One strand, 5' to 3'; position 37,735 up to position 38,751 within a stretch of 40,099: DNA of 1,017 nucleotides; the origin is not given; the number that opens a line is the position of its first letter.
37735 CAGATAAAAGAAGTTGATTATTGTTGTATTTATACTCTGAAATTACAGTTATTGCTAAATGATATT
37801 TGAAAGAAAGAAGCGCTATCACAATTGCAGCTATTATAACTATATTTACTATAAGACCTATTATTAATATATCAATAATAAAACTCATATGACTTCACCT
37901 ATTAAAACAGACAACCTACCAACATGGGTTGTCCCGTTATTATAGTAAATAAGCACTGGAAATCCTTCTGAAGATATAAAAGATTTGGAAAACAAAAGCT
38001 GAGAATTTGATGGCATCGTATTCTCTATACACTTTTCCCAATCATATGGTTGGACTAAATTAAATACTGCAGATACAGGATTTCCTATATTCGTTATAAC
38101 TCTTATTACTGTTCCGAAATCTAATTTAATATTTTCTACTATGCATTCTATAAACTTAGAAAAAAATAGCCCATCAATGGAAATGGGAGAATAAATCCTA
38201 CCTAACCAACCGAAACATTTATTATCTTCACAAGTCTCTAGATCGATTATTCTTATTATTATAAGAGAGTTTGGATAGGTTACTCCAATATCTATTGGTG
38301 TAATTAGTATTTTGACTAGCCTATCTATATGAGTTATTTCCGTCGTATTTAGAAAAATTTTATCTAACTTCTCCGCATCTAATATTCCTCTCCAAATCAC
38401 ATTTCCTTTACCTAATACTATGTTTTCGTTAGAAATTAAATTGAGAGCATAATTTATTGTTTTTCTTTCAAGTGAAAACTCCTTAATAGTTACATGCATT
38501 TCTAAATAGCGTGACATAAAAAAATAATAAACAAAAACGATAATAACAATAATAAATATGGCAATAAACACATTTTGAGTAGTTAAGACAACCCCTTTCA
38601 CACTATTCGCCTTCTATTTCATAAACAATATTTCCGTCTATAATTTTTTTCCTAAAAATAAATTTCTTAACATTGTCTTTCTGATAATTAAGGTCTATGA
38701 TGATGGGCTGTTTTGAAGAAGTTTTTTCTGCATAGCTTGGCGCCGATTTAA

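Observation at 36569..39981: Seven-gene overlapped operon of class-III-signal (type IV pilin-like) ORFans: candidate novel surface filament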

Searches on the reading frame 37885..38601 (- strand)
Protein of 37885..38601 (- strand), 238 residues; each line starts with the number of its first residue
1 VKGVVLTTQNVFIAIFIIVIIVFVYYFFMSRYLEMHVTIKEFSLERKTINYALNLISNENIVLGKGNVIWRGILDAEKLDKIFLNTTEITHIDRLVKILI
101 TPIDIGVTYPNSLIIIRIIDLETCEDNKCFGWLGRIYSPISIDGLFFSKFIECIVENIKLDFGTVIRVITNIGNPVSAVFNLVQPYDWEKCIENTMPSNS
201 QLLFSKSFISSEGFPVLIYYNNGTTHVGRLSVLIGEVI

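Call 6: search_protein_families(library=pfam, max_evalue=1, proteins=[window:37885-38601:-])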
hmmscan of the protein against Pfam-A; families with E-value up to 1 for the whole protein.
window:37885-38601:- (238 aa): 0 families

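Call 15: search_protein_families(library=ncbifam, max_evalue=10, proteins=[window:37885-38601:-])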
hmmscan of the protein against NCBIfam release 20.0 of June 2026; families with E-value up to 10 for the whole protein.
window:37885-38601:- (238 aa): 1 family
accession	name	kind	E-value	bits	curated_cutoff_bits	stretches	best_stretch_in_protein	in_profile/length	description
NF041554.1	SA1362_fam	subfamily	0.0089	16.1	42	1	9-32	29-52/70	SA1362 family protein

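Call 30: search_solved_structures(query=window:37885-38601:-, max_evalue=10)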
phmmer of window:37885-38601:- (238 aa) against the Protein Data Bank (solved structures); distinct sequences matched with E-value up to 10: 2.
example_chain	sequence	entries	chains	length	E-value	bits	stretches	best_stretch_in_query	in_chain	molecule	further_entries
8vr2_A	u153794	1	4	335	0.075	16.1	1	17-104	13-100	NAD-dependent epimerase/dehydratase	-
9nw2_A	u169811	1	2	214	0.61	13.1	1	142-192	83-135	NP204 TCR alpha-chain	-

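Call 35: search_protein_representatives(protein=window:37885-38601:-)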
Query: 238 residues. Proteins with E-value up to 0.001 (for the whole library): 90; up to 1e-10: 47; up to 1e-30: 10. The best 90 are listed.
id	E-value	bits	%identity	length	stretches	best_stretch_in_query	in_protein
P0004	7.2e-151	516.9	100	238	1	1-238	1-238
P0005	1.6e-47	178.7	41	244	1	2-236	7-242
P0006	1.4e-37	146.1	43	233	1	2-235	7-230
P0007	2.6e-36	142.0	32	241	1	4-235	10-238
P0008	4.2e-35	138.0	41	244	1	2-232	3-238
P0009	7.1e-34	134.0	50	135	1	98-238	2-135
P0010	3.6e-33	131.7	39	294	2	68-236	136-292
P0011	6.0e-33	131.0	39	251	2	71-232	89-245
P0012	2.1e-31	125.9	35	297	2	97-232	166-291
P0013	6.0e-31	124.4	38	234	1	1-231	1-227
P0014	1.1e-30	123.5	38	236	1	2-233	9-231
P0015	5.0e-29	118.1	35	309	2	64-232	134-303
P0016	9.2e-28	114.0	37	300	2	63-232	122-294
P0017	2.1e-26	109.6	38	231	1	2-234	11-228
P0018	2.7e-26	109.2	34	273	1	2-233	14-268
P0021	4.8e-24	101.8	33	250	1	2-232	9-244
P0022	1.4e-23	100.3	34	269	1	11-233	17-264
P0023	3.0e-22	96.0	34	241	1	2-236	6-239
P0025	1.0e-21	94.2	31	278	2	8-158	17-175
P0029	4.0e-17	79.2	34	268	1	1-234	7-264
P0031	8.6e-16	74.8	31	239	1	1-235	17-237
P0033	4.7e-15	72.4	30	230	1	2-235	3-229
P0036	3.7e-14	69.5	33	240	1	2-232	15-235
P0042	3.5e-12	63.0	32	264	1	8-236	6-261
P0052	2.7e-10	56.8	32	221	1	2-236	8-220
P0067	9.7e-08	48.5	29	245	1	7-234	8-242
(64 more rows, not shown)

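Call 40: find_homologous_proteins(query=A1, max_evalue=0.00001)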
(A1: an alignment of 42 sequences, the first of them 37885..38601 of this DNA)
Query A1 (42 sequences) (238 aa, profile of the alignment): 5 proteins with E <= 0.00001 among 4424 candidates.
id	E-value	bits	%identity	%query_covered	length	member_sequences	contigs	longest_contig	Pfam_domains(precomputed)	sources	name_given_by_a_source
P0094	1.5e-69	252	42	99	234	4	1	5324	-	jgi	jgi:hypothetical protein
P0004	4.1e-65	237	100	100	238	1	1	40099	-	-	-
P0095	3.3e-63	231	87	100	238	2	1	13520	-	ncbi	ncbi:MAG: hypothetical protein QXI09_02795 [Candidatus Aenigmatarchaeota archaeon]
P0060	2.8e-59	218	19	100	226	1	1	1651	-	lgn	-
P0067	4.9e-55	204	24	96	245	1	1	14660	-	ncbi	-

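Call 41: find_encoding_contigs(protein=P0095, flank=10000, max_places=4)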
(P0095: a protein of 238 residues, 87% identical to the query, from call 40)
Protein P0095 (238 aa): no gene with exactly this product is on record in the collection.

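Call 42: find_encoding_contigs(protein=P0067, flank=10000, max_places=4)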
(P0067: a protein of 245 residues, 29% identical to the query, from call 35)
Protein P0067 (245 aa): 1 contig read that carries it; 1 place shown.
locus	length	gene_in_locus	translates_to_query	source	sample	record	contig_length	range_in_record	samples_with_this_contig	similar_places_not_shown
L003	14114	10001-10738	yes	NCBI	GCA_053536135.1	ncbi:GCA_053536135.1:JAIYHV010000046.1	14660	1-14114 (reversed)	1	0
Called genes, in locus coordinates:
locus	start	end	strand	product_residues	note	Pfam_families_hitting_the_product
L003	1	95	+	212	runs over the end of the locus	?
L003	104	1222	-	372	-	-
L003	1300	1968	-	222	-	-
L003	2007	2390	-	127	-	-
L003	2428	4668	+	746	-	PF00437:T2SSE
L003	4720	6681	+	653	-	-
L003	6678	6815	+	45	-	-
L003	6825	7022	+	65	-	-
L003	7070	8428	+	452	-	-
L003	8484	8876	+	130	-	-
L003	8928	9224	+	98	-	-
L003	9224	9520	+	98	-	-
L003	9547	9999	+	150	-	-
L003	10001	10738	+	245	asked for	-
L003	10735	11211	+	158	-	-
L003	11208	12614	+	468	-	-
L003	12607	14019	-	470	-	-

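Call 45: search_protein_families(library=pfam, max_evalue=0.1, proteins=[L003:2428-4668:+, L003:4720-6681:+, L003:7070-8428:+, L003:8484-8876:+, L003:9547-9999:+, L003:10735-11211:+, L003:11208-12614:+, L003:12607-14019:-, L003:104-1222:-, L003:1300-1968:-])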
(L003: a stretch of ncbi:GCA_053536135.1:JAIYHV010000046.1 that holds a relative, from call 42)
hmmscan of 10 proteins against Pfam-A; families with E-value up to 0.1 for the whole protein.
L003:2428-4668:+ (746 aa): 2 families
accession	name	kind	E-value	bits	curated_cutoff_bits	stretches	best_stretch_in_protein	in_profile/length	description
PF00437.27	T2SSE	-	7.4e-12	45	24.9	1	430-598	124-279/370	Type II/IV secretion system protein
PF13191.12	AAA_16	-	0.0023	18.9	32.6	1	447-549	22-120/167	AAA ATPase domain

L003:4720-6681:+ (653 aa): 1 family
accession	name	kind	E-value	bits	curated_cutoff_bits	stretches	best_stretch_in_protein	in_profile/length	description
PF00482.28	T2SSF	-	0.017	15.5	25.2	1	142-259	14-123/125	Type II secretion system (T2SS), protein F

L003:7070-8428:+ (452 aa): 0 families

L003:8484-8876:+ (130 aa): 0 families

L003:9547-9999:+ (150 aa): 1 family
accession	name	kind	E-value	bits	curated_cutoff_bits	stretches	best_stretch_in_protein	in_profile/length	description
PF17167.11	Glyco_hydro_94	-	0.0056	15.9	27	1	6-56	185-235/420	Glycosyl hydrolase 94 superfamily, catalytic domain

L003:10735-11211:+ (158 aa): 1 family
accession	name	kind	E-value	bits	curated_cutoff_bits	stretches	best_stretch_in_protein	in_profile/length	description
PF21811.2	RdfA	-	0.04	14.2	27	1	83-143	128-188/195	Rod-determining factor A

L003:11208-12614:+ (468 aa): 0 families

L003:12607-14019:- (470 aa): 0 families

L003:104-1222:- (372 aa): 1 family
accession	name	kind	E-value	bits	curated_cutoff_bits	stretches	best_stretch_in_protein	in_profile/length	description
PF00702.32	Hydrolase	-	0.019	15.8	26.4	1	111-208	88-177/191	haloacid dehalogenase-like hydrolase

L003:1300-1968:- (222 aa): 18 families
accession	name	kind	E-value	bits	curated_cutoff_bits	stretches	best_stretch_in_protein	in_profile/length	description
PF04949.18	Transcrip_act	-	0.0021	18.4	27.5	1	129-216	41-128/154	Transcriptional activator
PF02403.27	Seryl_tRNA_N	-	0.003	18.2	28.2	1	129-204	30-104/108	Seryl-tRNA synthetase N-terminal domain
PF05384.16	DegS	-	0.0074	16.2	27.6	0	127-164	33-70/159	Sensor protein DegS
PF16454.10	PI3K_P85_iSH2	-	0.013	15.6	31.5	1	126-165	101-139/161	Phosphatidylinositol 3-kinase regulatory subunit P85 inter-SH2 domain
PF25541.1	TBCA_PH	-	0.015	15.4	27.8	1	126-171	76-120/139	PH domain-containing proteins, TBCA domain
PF23991.1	DUF7310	-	0.016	16.1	40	0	147-216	1-71/83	Coiled-coil region of unknown function (DUF7310)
PF21121.2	Nup49_C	-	0.017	16.1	28.5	0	127-180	7-60/87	Nucleoporin Nup49 C-terminal helical region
PF14712.11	Snapin_Pallidin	-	0.018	15.9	29.6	1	126-194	11-82/89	Snapin/Pallidin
PF04740.18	LXG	-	0.026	14.8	26.5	1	123-218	93-189/202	LXG domain of WXG superfamily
PF03961.19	FapA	-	0.028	14.5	31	1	126-199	147-221/272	Flagellar Assembly Protein A beta solenoid domain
PF05531.17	NPV_P10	-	0.031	15.2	29.8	0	146-198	15-66/75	Nucleopolyhedrovirus P10 protein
PF23005.1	DUF7032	-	0.036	14.3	27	0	126-185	7-69/115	Domain of unknown function (DUF7032)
PF01519.22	DUF16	-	0.045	14.7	40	1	126-194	32-103/104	Protein of unknown function DUF16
PF05010.19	TACC_C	-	0.061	13.5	29.9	1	127-201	21-95/201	Transforming acidic coiled-coil-containing protein (TACC), C-terminal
PF10372.14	CdaS_N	-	0.063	13.8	27.2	0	145-188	12-55/69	Diadenylate cyclase CdaS, N-terminal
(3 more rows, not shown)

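Call 47: find_encoding_contigs(protein=P0005, flank=10000, max_places=3)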
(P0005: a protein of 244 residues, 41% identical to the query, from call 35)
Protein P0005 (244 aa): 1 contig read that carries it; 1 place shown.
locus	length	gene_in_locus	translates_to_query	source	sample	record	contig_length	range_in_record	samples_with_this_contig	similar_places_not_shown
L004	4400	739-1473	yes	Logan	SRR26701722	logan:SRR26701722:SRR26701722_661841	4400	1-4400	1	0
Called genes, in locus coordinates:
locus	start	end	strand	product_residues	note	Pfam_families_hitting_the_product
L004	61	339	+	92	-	-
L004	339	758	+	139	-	-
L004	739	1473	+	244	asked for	-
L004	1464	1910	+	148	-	-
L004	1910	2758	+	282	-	-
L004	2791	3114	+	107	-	-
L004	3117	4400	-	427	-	?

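Call 48: find_encoding_contigs(protein=P0094, flank=10000, max_places=3)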
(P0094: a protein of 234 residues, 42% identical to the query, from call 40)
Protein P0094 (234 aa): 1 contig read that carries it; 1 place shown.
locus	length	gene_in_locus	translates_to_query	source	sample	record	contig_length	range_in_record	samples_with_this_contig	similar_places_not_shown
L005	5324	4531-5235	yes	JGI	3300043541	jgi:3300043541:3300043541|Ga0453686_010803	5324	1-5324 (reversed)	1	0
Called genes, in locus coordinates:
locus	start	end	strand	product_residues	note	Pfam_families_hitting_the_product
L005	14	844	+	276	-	PF00437:T2SSE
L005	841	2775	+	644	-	-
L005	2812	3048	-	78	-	-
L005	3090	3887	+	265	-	-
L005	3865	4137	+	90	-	-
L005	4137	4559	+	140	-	-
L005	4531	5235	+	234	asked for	-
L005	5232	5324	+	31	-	?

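Call 49: list_cluster_members(proteins=[P0006, P0007, P0008, P0013, P0014, P0017, P0018, P0021, P0022, P0023])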
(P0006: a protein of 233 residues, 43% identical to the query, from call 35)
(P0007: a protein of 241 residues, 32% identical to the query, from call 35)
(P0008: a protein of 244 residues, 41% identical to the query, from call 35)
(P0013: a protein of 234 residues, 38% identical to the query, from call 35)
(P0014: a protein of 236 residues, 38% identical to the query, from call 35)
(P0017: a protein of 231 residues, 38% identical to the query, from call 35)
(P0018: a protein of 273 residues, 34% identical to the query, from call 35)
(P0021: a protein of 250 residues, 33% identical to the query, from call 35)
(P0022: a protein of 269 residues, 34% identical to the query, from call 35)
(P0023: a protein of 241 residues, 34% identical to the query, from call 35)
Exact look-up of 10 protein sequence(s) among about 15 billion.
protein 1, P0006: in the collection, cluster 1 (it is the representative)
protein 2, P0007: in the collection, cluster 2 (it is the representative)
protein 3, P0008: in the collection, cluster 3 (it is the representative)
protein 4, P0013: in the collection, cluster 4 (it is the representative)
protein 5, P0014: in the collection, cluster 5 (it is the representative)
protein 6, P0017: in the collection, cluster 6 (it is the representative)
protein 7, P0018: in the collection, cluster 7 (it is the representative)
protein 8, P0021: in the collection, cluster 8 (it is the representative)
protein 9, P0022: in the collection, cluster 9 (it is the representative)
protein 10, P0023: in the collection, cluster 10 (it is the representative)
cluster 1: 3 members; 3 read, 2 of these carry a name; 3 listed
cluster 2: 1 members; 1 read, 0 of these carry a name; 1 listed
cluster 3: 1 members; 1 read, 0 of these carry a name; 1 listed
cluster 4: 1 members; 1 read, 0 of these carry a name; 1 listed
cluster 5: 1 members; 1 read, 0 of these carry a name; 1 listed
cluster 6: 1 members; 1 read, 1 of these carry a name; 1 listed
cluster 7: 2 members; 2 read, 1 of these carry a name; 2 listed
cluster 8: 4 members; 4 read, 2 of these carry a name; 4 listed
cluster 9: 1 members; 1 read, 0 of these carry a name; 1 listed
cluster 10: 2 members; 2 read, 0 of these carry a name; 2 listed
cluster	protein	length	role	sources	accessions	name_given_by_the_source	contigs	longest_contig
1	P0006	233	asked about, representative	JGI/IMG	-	hypothetical protein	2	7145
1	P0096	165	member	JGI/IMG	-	hypothetical protein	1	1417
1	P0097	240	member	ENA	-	-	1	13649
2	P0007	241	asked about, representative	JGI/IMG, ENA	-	-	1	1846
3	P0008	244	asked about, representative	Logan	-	-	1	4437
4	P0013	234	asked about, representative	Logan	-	-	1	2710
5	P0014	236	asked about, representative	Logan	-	-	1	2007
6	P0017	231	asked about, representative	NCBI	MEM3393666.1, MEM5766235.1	MAG: hypothetical protein QXY79_01300 [Candidatus Methanomethylicia archaeon]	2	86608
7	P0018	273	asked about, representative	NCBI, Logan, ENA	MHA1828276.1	MAG: hypothetical protein ACTSX6_06470 [Candidatus Heimdallarchaeaceae archaeon]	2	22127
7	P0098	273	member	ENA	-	-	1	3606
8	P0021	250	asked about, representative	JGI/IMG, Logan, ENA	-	-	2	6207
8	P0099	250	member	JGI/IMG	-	hypothetical protein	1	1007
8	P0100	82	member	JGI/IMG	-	hypothetical protein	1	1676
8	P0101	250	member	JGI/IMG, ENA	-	-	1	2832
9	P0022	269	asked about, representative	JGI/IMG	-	-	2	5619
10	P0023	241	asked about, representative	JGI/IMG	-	-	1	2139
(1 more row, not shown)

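Call 50: find_encoding_contigs(protein=P0017, flank=10000, max_places=2)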
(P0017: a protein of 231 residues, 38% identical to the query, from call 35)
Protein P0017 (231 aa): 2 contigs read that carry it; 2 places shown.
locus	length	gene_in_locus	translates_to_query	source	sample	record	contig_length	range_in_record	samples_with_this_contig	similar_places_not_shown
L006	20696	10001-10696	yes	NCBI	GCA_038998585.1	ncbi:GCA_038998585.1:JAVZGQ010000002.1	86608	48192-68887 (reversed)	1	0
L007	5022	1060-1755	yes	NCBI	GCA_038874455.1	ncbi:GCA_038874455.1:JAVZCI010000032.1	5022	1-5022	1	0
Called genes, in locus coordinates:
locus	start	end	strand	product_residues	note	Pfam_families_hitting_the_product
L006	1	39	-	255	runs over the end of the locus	PF25133:TYW2_N_2, PF02475:TRM5-TYW2_MTfase, PF05175:MTS (weak), PF09445:Methyltransf_15 (faint)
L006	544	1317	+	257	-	PF00590:TP_methylase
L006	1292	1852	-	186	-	-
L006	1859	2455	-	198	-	-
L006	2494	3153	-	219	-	-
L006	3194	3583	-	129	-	-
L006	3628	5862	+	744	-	PF00437:T2SSE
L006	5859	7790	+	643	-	-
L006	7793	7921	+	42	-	-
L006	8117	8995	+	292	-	-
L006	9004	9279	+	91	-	-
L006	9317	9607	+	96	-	-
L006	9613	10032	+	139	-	-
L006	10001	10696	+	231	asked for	-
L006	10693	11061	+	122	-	-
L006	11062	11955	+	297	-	-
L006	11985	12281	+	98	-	-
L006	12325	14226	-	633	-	-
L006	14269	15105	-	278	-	-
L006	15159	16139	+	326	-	-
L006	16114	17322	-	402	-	-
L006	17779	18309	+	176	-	-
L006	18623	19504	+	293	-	-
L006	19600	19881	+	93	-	PF01918:Alba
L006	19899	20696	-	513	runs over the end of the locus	PF02885:Glycos_trans_3N, PF00591:Glycos_transf_3, PF07831:PYNP_C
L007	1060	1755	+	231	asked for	-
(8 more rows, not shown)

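Call 51: find_encoding_contigs(protein=P0018, flank=10000, max_places=2)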
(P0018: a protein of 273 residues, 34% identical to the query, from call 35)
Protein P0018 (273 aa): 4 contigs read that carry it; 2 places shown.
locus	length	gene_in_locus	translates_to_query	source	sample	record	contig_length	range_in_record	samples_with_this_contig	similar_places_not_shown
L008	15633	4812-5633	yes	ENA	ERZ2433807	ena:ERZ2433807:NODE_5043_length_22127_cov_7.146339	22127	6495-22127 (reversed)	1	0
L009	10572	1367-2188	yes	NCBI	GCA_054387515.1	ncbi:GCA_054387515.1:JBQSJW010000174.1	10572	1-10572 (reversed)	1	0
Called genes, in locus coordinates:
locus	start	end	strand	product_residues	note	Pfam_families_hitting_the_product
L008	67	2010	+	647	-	-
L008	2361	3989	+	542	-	-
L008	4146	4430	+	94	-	-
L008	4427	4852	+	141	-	-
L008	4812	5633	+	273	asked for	-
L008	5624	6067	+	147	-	-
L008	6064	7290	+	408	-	-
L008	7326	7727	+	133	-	-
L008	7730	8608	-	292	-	-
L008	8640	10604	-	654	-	-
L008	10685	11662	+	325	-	-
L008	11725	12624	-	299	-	-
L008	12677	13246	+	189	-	-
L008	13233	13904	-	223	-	PF01209:Ubie_methyltran, PF05175:MTS (weak), PF13489:Methyltransf_23, PF07021:MetW, PF13847:Methyltransf_31, PF08241:Methyltransf_11, PF08242:Methyltransf_12, PF13649:Methyltransf_25, +4 more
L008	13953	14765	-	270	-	PF01978:TrmB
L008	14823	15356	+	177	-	-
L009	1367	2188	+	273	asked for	-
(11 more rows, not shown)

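Call 57: search_solved_structures(query=L006:3628-5862:+, max_evalue=0.001)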
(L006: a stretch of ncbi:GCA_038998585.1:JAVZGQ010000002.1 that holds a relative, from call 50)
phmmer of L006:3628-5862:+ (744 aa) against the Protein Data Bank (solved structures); distinct sequences matched with E-value up to 0.001: 13.
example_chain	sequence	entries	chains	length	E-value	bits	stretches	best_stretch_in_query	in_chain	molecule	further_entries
2oap_1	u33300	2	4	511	1.2e-28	103.1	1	291-641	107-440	Type II secretion system protein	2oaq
8rkd_E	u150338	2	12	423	5.3e-19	71.2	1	283-615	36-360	Pilus assembly ATPase CpaF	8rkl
8rjf_A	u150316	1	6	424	5.3e-19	71.2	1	283-615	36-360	Pilus assembly ATPase CpaF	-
9e24_A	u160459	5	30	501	8.9e-19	70.5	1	283-615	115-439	CpaF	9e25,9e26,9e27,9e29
4ii7_A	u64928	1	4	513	1.7e-16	62.9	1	311-642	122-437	FlaI ATPase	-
4ihq_A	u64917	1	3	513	1.2e-15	60.1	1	311-642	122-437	FlaI ATPase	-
6bge_A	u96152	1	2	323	3.8e-09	38.6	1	381-576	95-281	VirB11-like protein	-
1g6o_A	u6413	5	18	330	4.1e-09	38.5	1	381-576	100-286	CAG-ALPHA | virB11 homolog | Cag-alfa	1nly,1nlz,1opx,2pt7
3jvu_A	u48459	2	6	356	2.5e-06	29.3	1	444-577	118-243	Twitching mobility protein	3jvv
2gsz_A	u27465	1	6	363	2.1e-05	26.2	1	420-576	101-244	twitching motility protein PilT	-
2ewv_A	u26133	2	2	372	2.2e-05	26.2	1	420-576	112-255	twitching motility protein PilT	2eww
2eyu_A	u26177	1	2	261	2.3e-05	26.1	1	451-577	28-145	twitching motility protein PilT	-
2gza_A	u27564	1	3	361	0.00016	23.4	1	444-548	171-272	Type IV secretion system protein VirB11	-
